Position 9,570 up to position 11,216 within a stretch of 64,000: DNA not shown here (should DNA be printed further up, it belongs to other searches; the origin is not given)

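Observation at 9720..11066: MORN-repeat membrane protein in the GspC/PilP slot of a T2SS-like cluster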

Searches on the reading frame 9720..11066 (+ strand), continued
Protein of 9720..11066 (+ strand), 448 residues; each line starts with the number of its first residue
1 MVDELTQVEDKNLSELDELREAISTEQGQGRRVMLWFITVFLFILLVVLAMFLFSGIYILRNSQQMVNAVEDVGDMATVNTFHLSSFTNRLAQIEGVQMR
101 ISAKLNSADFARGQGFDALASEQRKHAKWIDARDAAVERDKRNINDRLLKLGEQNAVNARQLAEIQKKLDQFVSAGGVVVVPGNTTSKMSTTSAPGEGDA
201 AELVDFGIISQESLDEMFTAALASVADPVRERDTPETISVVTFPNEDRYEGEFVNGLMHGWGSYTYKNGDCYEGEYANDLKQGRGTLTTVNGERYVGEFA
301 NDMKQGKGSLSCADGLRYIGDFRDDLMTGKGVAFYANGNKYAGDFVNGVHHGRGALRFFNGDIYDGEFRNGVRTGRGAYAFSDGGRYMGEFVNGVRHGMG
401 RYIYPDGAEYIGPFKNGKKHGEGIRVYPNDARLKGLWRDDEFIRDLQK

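Call 17: find_related_loci(query=A1, collection=genome_contigs, flank=10000)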
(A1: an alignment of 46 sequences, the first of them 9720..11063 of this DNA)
Query A1 (448 aa) in genome_contigs; peptide patterns used: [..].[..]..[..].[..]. (x = any residue, [..] = any of these).
214 stretches matched a pattern; 188 encode a relative of the query (tblastn E <= 1e-3); the best 80 are kept; 80 distinct loci.
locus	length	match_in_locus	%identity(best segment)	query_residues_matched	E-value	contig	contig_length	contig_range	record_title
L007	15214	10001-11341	76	1-447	0e+0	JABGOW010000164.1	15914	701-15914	MAG: Verrucomicrobia bacterium isolate co234_bin17 NODE_6590_length_15914_cov_5.691342, whole genome shotgun sequence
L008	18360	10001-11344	73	1-448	0e+0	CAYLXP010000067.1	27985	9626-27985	MAG TPA_asm: uncultured Victivallales bacterium isolate SRP200020_co4_239 genome assembly, contig: NODE_1759_length_2798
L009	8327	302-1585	47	19-447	6e-139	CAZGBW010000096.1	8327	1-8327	MAG TPA_asm: uncultured Victivallales bacterium isolate SRP272421_co2_8 genome assembly, contig: NODE_33027_length_8327_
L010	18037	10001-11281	50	16-447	3e-139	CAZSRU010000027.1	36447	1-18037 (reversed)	MAG TPA_asm: uncultured Victivallales bacterium isolate binchicken_co113_231 genome assembly, contig: NODE_1242_length_3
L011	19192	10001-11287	49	16-447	4e-132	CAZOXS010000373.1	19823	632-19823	MAG TPA_asm: uncultured Victivallales bacterium isolate SRP118108_co2_320 genome assembly, contig: k141_32658, whole gen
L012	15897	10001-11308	45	14-447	3e-124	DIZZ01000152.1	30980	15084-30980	MAG TPA_asm: Verrucomicrobia bacterium UBA6015 UBA6015_contig_6605, whole genome shotgun sequence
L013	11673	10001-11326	40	16-443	8e-106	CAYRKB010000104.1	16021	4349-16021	MAG TPA_asm: uncultured Victivallales bacterium isolate SRP272421_co1_463 genome assembly, contig: NODE_10672_length_160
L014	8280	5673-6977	41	18-447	4e-103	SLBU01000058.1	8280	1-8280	MAG: Kiritimatiellae bacterium isolate CSSed162cmB_463R1 CSSed16-2cmB-36673, whole genome shotgun sequence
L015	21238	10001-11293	40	18-446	2e-101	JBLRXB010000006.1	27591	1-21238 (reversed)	MAG: Kiritimatiellia bacterium isolate TamC05-26 NODE_6_length_27591_cov_4.036236, whole genome shotgun sequence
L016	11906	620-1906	38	19-447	4e-99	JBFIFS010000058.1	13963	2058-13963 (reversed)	MAG: Kiritimatiellia bacterium isolate Mix_sand11.2021.09.G.36 k141_615013_length_13963_cov_11.5641, whole genome shotgu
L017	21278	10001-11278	39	19-446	6e-98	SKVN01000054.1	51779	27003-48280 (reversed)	MAG: Kiritimatiellae bacterium isolate CSSed162cmB_164 CSSed16-2cmB-538, whole genome shotgun sequence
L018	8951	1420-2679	37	19-446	9e-94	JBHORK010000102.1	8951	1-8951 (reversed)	Verrucomicrobiota bacterium isolate SAG AM-311-M03 NODE_102_length_8951_cov_31.570256, whole genome shotgun sequence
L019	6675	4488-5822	38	16-446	3e-92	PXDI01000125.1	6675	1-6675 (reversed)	MAG: PVC group bacterium isolate T3Sed10_329R1 T3-Sed10-C31227, whole genome shotgun sequence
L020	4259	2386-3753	39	16-447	2e-90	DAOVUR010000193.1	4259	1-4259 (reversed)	MAG TPA_asm: bacterium isolate CSMAG_1684 CSMAG_1684_k141_2508515_length_4259_cov_17.0000, whole genome shotgun sequence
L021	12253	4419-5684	38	23-446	2e-88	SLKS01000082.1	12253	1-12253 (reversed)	MAG: Kiritimatiellae bacterium isolate CSSed165cm_27R1 CSSed16-5cm-17828, whole genome shotgun sequence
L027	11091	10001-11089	35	23-442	5e-71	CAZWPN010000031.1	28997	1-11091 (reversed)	MAG TPA_asm: uncultured Victivallales bacterium isolate SRP272421_co4_76 genome assembly, contig: NODE_3320_length_28997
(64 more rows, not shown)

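Call 21: search_protein_families(library=ncbifam, proteins=[window:9720-11066:+], max_evalue=0.01)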
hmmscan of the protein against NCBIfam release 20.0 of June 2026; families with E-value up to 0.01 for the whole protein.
window:9720-11066:+ (448 aa): 0 families

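Call 29: predict_structure(alignment_id=A1)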
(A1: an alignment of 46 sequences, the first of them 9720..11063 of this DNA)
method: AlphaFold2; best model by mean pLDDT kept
length: 448 residues; sequences in the alignment: 46
mean_pLDDT: 81.2   pTM: 0.50
mean pLDDT of the five models: 81.2, 80.3, 79.3, 79.1, 78.9
residues with pLDDT >= 90: 224; 70-90: 138; 50-70: 34; < 50: 52
segments of 3 or more residues with pLDDT < 50: 1-13, 171-194, 196-207
pLDDT, mean of each block of 10 residues (from residue 1): 35 53 62 85 93 91 83 76 74 84 88 90 93 92 89 83 60 38 38 35 42 79 74 69 89 88 93 94 94 95 94 94 95 94 95 94 94 94 93 94 93 95 91 91 81
secondary structure, 60 per line:
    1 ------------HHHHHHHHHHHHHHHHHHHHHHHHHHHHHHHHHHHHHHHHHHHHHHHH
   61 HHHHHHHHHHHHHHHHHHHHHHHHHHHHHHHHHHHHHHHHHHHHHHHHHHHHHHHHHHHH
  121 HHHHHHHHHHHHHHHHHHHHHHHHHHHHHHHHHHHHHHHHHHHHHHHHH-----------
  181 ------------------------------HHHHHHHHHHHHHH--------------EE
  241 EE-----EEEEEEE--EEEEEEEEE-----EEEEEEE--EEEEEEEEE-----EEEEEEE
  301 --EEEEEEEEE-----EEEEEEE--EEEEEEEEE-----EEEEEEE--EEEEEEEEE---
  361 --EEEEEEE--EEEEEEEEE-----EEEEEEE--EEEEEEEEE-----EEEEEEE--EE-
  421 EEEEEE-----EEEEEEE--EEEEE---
elements in order: H13-169 H211-224 E239-242 E248-254 E257-265 E271-277 E280-288 E294-300 E303-311 E317-323 E326-334 E340-346 E349-357 E363-369 E372-380 E386-392 E395-403 E409-415 E421-426 E432-438 E441-445

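Call 31: fold_search(model_id=the predicted structure, library=pdb)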
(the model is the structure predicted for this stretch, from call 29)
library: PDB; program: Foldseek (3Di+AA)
matches with E <= 10: 679; with E <= 0.001: 87
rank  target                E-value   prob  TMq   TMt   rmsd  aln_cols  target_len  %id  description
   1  6t6q_BBB              2.6e-23  1.00  0.42  0.86   2.3       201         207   38  Crystal structure of Toxoplasma gondii Morn1 (extended conformation). (released 2020-11-18)
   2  6t6q_AAA              5.1e-23  1.00  0.42  0.86   2.2       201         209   38  Crystal structure of Toxoplasma gondii Morn1 (extended conformation). (released 2020-11-18)
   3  6t4r_AAA              7.3e-23  1.00  0.41  0.83   2.2       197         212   40  Crystal structure of Trypanosoma brucei Morn1 (released 2020-11-18)
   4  6t4d                  9.0e-23  1.00  0.43  0.92   1.6       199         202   35  Crystal structure of Plasmodium falciparum Morn1 (released 2020-11-18)
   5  6t4r_CCC              9.5e-23  1.00  0.41  0.83   2.4       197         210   40  Crystal structure of Trypanosoma brucei Morn1 (released 2020-11-18)
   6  6t69                  2.0e-22  1.00  0.41  0.86   2.1       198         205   38  Crystal structure of Toxoplasma gondii Morn1(V shape) (released 2020-11-18)
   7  6t68_A                1.5e-21  1.00  0.40  0.85   2.4       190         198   39  Crystal structure of Trypanosoma brucei Morn1 (released 2020-11-18)
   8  6t68_B                1.1e-20  1.00  0.39  0.84   2.5       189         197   39  Crystal structure of Trypanosoma brucei Morn1 (released 2020-11-18)
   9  7sqc_V1               5.1e-18  1.00  0.38  0.86   6.6       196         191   33  Ciliary C1 central pair apparatus isolated from Chlamydomonas reinhardtii (released 2022-04-13)
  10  7sqc_V0               4.9e-17  1.00  0.41  0.89   1.9       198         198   25  Ciliary C1 central pair apparatus isolated from Chlamydomonas reinhardtii (released 2022-04-13)
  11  8j07_A                1.3e-16  1.00  0.36  0.76  11.4       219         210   29  96nm repeat of human respiratory doublet microtubule and associated axonemal complexes (released 2023-07-26)
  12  7rw4                  4.4e-15  1.00  0.39  0.52   4.5       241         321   24  Crystal structure of junctophilin-1 (released 2022-02-23)
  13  7jtk_S                5.7e-15  1.00  0.36  0.79   6.3       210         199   27  Radial spoke 1 isolated from Chlamydomonas reinhardtii (released 2020-12-16)
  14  9uo9                  9.7e-15  1.00  0.39  0.65   2.8       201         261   28  Structure of mouse Junctophilin-2 (released 2026-01-21)
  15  8wzb_F                1.5e-14  1.00  0.36  0.82   6.0       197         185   31  RS head-neck monomer (released 2024-02-07)
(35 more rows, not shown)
